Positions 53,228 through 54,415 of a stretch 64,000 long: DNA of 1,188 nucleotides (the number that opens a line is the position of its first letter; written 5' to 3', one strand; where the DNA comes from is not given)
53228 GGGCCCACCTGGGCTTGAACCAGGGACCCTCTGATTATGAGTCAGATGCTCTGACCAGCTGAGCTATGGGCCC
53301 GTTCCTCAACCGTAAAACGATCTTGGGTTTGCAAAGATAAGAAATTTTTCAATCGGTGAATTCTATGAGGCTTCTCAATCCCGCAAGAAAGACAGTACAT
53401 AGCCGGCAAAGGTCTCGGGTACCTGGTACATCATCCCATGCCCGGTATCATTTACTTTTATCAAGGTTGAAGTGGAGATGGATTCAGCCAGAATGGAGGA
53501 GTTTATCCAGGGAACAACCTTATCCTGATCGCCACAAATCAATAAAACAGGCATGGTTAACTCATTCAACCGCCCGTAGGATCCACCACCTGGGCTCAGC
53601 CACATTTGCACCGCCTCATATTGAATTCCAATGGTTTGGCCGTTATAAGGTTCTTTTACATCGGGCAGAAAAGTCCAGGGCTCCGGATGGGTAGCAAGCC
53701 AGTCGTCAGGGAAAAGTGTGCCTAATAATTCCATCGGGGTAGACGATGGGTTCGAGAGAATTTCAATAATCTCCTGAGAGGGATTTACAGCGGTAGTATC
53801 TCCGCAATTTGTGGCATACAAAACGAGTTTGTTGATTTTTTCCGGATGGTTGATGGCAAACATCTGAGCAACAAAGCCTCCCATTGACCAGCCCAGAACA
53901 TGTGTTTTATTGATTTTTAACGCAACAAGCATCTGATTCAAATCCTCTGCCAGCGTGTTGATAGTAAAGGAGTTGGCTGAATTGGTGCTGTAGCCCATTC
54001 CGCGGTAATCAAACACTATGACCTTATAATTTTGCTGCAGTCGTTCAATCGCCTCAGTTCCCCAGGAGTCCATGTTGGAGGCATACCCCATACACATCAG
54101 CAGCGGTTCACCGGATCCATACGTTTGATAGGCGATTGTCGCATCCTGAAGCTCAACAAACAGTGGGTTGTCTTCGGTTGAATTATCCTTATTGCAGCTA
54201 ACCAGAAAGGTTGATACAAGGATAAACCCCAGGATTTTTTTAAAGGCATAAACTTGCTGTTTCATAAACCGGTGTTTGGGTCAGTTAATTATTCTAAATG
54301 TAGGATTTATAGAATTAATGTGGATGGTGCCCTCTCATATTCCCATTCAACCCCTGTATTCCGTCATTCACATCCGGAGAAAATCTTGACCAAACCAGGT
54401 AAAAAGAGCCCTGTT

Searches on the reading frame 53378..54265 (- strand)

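Call 34: search_protein_families(library=pfam, proteins=[window:53378-54265:-], max_evalue=0.001)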
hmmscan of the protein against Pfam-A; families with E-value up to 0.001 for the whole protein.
window:53378-54265:- (296 aa): 7 families
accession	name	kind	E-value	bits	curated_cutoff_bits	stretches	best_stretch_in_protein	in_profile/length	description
PF00561.26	Abhydrolase_1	-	3e-31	109.4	25.8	2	54-162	2-105/245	alpha/beta hydrolase fold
PF12146.15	Hydrolase_4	-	1.4e-16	60.9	27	1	73-265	24-219/239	Serine aminopeptidase, S33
PF12697.13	Abhydrolase_6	-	1.6e-14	55.6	26.3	1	63-287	9-215/217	Alpha/beta hydrolase family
PF03096.20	Ndr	-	1.1e-07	31.3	23.3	1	98-159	78-139/283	Ndr family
PF20434.5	BD-FAE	-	6.8e-05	22.9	26.8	0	69-146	36-117/215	BD-FAE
PF12695.13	Abhydrolase_5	-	0.00013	22.2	27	0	116-169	54-106/164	Alpha/beta hydrolase family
PF08386.16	Abhydrolase_4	-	0.00076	20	21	0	221-295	17-92/103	TAP-like protein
